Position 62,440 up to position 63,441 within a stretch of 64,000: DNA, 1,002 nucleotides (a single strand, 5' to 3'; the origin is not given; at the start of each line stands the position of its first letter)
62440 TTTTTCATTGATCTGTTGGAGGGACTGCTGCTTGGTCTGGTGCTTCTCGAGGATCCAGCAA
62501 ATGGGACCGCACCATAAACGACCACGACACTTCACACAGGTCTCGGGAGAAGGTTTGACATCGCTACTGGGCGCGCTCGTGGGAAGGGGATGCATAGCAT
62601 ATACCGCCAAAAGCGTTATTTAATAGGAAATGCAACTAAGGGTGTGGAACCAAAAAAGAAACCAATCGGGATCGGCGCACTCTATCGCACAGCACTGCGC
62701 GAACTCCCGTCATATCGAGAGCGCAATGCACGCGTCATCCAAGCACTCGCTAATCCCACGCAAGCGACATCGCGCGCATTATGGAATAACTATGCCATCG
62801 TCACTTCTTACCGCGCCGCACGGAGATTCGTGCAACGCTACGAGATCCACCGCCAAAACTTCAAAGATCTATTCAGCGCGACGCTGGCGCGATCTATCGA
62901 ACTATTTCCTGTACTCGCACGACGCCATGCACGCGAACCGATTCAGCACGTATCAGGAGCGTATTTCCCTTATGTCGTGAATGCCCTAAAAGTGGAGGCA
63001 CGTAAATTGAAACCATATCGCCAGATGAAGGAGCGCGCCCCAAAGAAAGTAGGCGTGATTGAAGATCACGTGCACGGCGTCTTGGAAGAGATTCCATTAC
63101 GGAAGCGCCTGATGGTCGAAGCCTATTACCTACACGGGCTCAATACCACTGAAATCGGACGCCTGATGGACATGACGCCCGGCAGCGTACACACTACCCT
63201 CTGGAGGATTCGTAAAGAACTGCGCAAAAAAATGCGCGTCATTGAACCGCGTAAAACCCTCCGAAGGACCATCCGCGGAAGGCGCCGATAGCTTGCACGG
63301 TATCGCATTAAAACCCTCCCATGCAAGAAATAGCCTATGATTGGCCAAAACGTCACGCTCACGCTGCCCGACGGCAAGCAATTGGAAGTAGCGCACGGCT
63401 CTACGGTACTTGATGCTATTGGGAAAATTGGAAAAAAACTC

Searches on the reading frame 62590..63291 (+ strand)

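Call 10: search_protein_families(library=pfam, proteins=[window:62590-63291:+], max_evalue=0.001)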
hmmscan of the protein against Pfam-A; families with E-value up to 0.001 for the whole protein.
window:62590-63291:+ (233 aa): 2 families
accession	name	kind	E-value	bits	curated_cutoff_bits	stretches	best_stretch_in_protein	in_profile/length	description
PF08281.18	Sigma70_r4_2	-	6.2e-07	29.4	25.7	1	164-211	7-54/54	Sigma-70, region 4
PF04545.22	Sigma70_r4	-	0.00083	19.3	24.1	0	165-213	2-50/50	Sigma-70, region 4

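Call 27: search_protein_families(library=ncbifam, proteins=[window:62590-63291:+], max_evalue=0.01)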
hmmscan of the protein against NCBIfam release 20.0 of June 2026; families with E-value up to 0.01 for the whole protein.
window:62590-63291:+ (233 aa): 20 families
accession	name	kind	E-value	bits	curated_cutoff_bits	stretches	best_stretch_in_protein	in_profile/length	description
TIGR02937.1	sigma70-ECF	superfamily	6e-11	42.2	42.9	1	74-215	11-165/165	sigma-70 family RNA polymerase sigma factor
TIGR02983.1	SigE-fam_strep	subfamily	5.9e-06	26.3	141.55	1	156-215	99-158/162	SigE family RNA polymerase sigma factor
NF007223.0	PRK09641.1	equivalog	4.8e-05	23.3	209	1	157-216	126-185/187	RNA polymerase sigma factor SigW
NF004113.0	PRK05602.1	equivalog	5.4e-05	22.9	208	1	158-217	144-203/211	RNA polymerase sigma factor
NF058625.1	sigma_PG0214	equivalog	6.2e-05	22.8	130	1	160-218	106-164/170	GFO_1088 family ECF-type sigma factor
TIGR02479.1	FliA_WhiG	subfamily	0.00014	21.7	189.6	1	158-215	166-223/224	FliA/WhiG family RNA polymerase sigma factor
NF005413.0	PRK06986.1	subfamily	0.00018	21.4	201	1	157-216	178-237/241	RNA polymerase sigma factor FliA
TIGR02950.1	SigM_subfam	subfamily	0.00027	20.8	147.95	1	157-215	100-158/159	RNA polymerase sigma factor, SigM family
TIGR02989.1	Sig-70_gvs1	subfamily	0.00029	20.8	124.55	1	161-213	104-156/158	RNA polymerase sigma-70 factor, Rhodopirellula/Verrucomicrobium family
TIGR02948.1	SigW_bacill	equivalog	0.00032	20.8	243.1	1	158-217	127-186/187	RNA polymerase sigma factor SigW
TIGR02984.1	Sig-70_plancto1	subfamily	0.00046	19.8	183.75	1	161-215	134-188/189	RNA polymerase sigma-70 factor, Planctomycetaceae-specific subfamily 1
NF006550.0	PRK09047.1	equivalog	0.00053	19.5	173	1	160-217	132-189/194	RNA polymerase sigma factor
TIGR02985.1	Sig70_bacteroi1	subfamily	0.00077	19.7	126.4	1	157-215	104-162/162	RNA polymerase sigma-70 factor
NF009172.0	PRK12519.1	subfamily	0.0027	17.3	222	1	158-214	132-188/194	RNA polymerase sigma factor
NF005809.0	PRK07670.1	equivalog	0.0028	17.2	326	0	164-214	199-253/255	FliA/WhiG family RNA polymerase sigma factor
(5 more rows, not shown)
